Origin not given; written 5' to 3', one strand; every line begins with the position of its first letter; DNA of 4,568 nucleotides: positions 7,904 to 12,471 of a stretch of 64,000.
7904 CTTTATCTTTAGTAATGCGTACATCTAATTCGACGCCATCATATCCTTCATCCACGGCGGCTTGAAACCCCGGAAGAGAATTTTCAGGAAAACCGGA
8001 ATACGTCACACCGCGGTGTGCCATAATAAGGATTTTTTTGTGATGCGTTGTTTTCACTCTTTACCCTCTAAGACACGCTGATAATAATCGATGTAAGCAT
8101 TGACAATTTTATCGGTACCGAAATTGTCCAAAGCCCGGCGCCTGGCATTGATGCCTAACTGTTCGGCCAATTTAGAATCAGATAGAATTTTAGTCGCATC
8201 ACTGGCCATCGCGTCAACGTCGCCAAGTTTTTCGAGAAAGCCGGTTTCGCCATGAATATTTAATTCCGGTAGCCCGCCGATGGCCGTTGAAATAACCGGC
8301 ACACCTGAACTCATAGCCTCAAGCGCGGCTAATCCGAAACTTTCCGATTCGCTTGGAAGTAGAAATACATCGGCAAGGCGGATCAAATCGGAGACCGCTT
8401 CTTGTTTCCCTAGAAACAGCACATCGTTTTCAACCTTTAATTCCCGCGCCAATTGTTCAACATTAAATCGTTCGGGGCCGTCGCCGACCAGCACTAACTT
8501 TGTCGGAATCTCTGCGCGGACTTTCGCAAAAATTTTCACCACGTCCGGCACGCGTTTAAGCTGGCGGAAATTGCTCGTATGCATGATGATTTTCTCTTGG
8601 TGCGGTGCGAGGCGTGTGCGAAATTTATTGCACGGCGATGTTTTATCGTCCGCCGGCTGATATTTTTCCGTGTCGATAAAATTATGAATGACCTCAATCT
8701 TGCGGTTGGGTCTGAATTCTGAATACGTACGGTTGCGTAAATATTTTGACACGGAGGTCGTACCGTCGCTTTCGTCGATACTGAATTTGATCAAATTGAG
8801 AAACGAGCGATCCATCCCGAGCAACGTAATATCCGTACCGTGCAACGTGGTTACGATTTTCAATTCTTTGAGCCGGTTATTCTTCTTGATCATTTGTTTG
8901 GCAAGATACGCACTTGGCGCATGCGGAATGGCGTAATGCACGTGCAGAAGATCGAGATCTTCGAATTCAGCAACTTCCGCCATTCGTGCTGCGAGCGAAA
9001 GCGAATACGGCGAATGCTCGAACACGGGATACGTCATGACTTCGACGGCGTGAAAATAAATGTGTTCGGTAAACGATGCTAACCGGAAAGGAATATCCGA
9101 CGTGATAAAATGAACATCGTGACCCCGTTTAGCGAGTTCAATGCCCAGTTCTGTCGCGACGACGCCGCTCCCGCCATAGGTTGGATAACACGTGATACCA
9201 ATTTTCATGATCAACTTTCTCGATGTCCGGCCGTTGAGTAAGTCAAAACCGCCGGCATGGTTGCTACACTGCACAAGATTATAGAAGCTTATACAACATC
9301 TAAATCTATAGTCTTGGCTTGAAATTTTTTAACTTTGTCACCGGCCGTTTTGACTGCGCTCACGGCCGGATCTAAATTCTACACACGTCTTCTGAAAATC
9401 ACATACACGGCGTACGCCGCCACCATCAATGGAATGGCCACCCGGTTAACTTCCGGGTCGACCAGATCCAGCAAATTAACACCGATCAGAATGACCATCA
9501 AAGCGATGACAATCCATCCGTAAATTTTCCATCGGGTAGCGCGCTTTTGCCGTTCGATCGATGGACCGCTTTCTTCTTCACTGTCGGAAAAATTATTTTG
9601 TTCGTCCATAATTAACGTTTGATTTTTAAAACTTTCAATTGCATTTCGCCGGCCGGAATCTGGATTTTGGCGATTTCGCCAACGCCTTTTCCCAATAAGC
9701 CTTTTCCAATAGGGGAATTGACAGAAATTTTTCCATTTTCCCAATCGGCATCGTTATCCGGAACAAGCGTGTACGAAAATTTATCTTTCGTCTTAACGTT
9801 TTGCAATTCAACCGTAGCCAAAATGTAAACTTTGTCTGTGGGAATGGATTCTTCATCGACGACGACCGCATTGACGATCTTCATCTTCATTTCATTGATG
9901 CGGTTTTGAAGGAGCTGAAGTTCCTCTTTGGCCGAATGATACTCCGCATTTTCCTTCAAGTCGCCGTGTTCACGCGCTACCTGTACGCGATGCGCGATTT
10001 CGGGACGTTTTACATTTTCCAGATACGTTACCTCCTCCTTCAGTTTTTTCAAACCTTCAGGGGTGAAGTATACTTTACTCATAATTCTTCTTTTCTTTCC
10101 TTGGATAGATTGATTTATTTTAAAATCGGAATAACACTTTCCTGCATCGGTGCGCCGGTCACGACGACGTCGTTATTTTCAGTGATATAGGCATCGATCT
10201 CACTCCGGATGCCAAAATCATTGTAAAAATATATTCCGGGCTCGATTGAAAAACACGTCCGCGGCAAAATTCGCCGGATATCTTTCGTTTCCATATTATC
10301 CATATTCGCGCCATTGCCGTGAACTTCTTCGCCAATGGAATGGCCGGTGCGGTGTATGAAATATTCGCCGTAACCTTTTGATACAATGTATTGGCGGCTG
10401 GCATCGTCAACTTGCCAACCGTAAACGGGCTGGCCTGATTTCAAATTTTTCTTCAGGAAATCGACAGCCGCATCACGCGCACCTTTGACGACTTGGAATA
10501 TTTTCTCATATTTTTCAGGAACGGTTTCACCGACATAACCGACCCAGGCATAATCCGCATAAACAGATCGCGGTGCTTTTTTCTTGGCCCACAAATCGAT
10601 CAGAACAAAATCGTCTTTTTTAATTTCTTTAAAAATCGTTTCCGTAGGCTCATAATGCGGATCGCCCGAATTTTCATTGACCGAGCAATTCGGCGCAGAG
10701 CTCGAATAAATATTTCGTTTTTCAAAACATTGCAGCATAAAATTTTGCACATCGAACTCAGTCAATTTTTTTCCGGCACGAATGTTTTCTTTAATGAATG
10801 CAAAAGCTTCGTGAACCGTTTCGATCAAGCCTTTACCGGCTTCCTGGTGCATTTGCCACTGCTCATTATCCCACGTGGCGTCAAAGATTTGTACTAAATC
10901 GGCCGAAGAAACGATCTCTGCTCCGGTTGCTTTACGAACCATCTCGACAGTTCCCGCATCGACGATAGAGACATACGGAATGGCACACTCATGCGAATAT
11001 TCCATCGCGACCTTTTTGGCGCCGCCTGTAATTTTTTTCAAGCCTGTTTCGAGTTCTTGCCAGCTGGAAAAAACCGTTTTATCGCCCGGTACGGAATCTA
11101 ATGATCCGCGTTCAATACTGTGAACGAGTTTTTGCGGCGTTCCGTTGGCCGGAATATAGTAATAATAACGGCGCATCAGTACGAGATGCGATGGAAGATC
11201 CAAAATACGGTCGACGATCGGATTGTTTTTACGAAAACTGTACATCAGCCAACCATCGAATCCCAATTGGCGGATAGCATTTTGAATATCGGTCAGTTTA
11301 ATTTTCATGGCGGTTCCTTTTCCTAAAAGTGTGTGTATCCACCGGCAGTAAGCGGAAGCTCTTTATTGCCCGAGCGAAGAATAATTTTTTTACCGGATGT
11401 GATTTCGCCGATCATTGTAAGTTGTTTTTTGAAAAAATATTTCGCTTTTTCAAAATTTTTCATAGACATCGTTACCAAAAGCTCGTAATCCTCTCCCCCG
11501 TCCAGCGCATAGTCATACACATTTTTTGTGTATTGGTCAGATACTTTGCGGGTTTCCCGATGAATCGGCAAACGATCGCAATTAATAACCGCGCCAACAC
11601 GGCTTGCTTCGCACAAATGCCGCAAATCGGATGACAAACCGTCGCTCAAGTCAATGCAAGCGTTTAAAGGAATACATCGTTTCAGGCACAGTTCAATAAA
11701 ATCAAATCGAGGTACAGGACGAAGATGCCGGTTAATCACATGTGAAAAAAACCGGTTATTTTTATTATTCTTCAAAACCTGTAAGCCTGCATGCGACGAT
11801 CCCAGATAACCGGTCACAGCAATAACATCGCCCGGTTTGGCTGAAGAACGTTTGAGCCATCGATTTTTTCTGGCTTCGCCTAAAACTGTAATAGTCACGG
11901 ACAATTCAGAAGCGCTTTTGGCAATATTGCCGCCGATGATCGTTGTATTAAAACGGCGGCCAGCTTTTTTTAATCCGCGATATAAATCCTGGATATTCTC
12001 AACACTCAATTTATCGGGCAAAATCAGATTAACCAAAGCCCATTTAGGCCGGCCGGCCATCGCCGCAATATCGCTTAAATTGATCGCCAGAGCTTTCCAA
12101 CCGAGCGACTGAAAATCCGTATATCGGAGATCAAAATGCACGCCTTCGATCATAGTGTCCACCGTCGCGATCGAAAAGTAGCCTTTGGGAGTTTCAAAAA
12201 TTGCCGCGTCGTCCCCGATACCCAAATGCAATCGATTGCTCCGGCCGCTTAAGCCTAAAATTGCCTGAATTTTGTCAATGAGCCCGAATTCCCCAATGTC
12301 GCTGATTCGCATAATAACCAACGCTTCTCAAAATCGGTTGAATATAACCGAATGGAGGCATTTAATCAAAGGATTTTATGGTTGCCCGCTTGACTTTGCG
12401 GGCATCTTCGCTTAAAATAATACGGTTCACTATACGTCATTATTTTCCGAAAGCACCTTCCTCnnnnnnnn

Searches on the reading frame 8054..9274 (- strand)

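Call 54: search_protein_families(library=ncbifam, proteins=[window:8054-9274:-], max_evalue=0.00001)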
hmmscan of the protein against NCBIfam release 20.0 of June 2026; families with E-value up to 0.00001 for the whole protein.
window:8054-9274:- (406 aa): 39 families (the best 25 are shown)
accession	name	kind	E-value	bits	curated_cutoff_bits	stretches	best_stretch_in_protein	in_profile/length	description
TIGR03999.1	thiol_BshA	equivalog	1.5e-163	544.1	273.7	1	23-402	1-374/375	N-acetyl-alpha-D-glucosaminyl L-malate synthase BshA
TIGR03088.1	stp2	hypoth_equivalog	8.8e-41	140.2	409.05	1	189-402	158-374/374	TIGR03088 family PEP-CTERM/XrtA system glycosyltransferase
TIGR02149.1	glgA_Coryne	subfamily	6.7e-30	104.5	302.4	1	32-402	14-391/391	glycogen synthase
NF047684.1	TeichurnBiosyTuaC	equivalog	2.9e-26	92.3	550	1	107-402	109-390/391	teichuronic acid biosynthesis protein TuaC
NF041876.1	EPS_EpsE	equivalog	9.7e-25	87.6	400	1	91-388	98-383/389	exopolysaccharide biosynthesis GT4 family glycosyltransferase EpsE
TIGR03449.1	mycothiol_MshA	equivalog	8.6e-24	84.2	462.5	1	191-401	188-403/406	D-inositol-3-phosphate glycosyltransferase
TIGR04047.1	MSMEG_0565_glyc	hypoth_equivalog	4.7e-22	78.6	259.85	1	25-399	2-372/373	MSMEG_0565 family glycosyltransferase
TIGR04063.1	stp3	hypoth_equivalog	4.7e-21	75.1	442.05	1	165-402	154-396/397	TIGR04063 family PEP-CTERM/XrtA system glycosyltransferase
TIGR04157.1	glyco_rSAM_CFB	subfamily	7.1e-20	71.4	400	1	167-395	168-403/406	TIGR04157 family glycosyltransferase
NF053787.1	GlcN_PG_synth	equivalog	1.6e-17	63.4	480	1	198-402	171-360/361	N-acetylglucosaminyl phosphatidylglycerol synthase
NF047880.1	glyco_SdgA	exception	2.4e-17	62.7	800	1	226-392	314-481/488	serine-aspartate repeat adhesin O-glycosyltransferase SdgA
NF038255.1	exopoly_VpsD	equivalog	8e-17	61.2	300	1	164-402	152-380/381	VpsD family glycosyltransferase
NF041139.1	TreT_Thcocales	equivalog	2.7e-16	59.4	775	1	227-400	229-411/412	trehalose synthase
NF007640.0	PRK10307.1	subfamily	7.4e-16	58.1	276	1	165-399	168-405/411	WcaI family glycosyltransferase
NF038229.1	Glyco4_Geo_Pelo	equivalog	2e-15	56.7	400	1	118-402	60-337/338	GPMC system family 4 glycosyltransferase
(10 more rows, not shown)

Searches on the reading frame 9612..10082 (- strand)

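Call 54: search_protein_families(library=ncbifam, proteins=[window:9612-10082:-], max_evalue=0.00001)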
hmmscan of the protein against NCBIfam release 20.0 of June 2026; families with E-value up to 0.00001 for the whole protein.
window:9612-10082:- (156 aa): 13 families
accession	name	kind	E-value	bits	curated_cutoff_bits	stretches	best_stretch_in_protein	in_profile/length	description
NF001263.0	PRK00226.1-4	equivalog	8.1e-51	172.1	145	1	2-155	5-158/160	transcription elongation factor GreA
TIGR01462.1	greA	subfamily_domain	2.3e-49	167.3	139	1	6-155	2-151/151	transcription elongation factor GreA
NF001261.0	PRK00226.1-2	equivalog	1.8e-46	157.9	167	1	1-155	1-155/157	transcription elongation factor GreA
NF001264.0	PRK00226.1-5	equivalog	2.6e-45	154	180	1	1-155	1-156/158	transcription elongation factor GreA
NF001260.0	PRK00226.1-1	equivalog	1.6e-36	125.3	234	1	6-155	8-157/160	transcription elongation factor GreA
NF011309.0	PRK14720.1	equivalog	1.1e-35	123.1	714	1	9-156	755-902/906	transcription elongation factor GreA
NF002506.1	PRK01885.1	equivalog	6.8e-31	107.1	188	1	3-155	2-153/156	transcription elongation factor GreB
TIGR01461.1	greB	equivalog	2.3e-29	102.1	171.05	1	3-154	2-152/156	transcription elongation factor GreB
NF001262.0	PRK00226.1-3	equivalog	9.1e-23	80.8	161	1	3-147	6-151/165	transcription elongation factor GreA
NF004969.0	PRK06330.1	equivalog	1.2e-18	67.2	697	1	4-141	567-703/718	transcript cleavage factor/unknown domain fusion protein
NF004396.0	PRK05753.1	equivalog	1.4e-13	50.8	109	1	58-155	28-126/137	nucleoside diphosphate kinase regulator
NF004548.0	PRK05892.1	equivalog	2.5e-09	37.3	126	1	9-155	11-155/158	nucleoside diphosphate kinase regulator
NF004973.0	PRK06342.1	equivalog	2.8e-07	30.4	159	1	66-141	77-150/160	transcription elongation factor GreA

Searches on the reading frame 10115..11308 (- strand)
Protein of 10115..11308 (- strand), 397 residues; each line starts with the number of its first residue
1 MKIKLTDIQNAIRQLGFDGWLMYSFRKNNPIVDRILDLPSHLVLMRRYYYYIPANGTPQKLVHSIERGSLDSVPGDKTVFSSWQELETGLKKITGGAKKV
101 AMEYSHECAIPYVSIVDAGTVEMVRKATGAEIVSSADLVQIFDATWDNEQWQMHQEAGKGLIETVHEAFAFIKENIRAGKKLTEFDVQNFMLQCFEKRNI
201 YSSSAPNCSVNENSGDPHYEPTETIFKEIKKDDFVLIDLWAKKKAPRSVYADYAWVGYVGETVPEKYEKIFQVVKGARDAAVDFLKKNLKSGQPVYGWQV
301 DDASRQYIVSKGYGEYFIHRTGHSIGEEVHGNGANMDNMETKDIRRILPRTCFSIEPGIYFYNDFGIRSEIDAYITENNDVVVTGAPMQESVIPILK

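Call 54: search_protein_families(library=ncbifam, proteins=[window:10115-11308:-], max_evalue=0.00001)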
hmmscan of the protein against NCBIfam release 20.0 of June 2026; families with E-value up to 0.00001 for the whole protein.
window:10115-11308:- (397 aa): 2 families
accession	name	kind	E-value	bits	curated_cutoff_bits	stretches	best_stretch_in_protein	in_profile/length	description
NF007310.0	PRK09795.1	equivalog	5.8e-15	55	393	1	229-383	203-348/361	aminopeptidase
NF040821.1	dipep_PepQ_Arch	equivalog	2.7e-13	49.6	630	1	227-380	196-335/346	Xaa-Pro dipeptidase PepQ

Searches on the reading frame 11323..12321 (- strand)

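Call 54: search_protein_families(library=ncbifam, proteins=[window:11323-12321:-], max_evalue=0.00001)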
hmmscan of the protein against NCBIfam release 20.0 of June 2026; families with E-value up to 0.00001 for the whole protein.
window:11323-12321:- (332 aa): 11 families
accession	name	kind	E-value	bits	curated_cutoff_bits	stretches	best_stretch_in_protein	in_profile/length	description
TIGR01379.1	thiL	equivalog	2.6e-93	312.5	184.15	1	11-332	2-320/320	thiamine-phosphate kinase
NF004351.0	PRK05731.1-4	equivalog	1.8e-59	201.4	324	1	6-332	11-319/321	thiamine-phosphate kinase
NF004350.0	PRK05731.1-1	equivalog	5.6e-58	196.4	441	1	9-332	3-322/325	thiamine-phosphate kinase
NF004353.0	PRK05731.2-2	equivalog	1.6e-54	185.1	301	1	34-332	17-302/311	thiamine-phosphate kinase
NF004354.0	PRK05731.2-3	equivalog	1.9e-46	158.7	204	1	34-309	15-261/273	thiamine-phosphate kinase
TIGR04049.1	AIR_rel_sll0787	hypoth_equivalog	3.8e-21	75.5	321.3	1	26-255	33-245/318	sll0787 family AIR synthase-like protein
TIGR00476.1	selD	equivalog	1.6e-19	70.3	125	1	30-264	39-264/311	selenide, water dikinase SelD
TIGR03267.1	methan_mark_2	hypoth_equivalog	3.1e-16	59.3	365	1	31-320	39-308/323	methanogenesis marker 2 protein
TIGR02124.1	hypE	equivalog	2.7e-13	49.6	251.6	1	32-275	29-267/332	hydrogenase expression/formation protein HypE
NF010705.0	PRK14105.1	equivalog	1.1e-11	44.3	291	1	29-178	40-182/345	selenide, water dikinase SelD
NF002098.0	PRK00943.1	equivalog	4.6e-10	38.9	299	1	36-259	49-263/347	selenide, water dikinase SelD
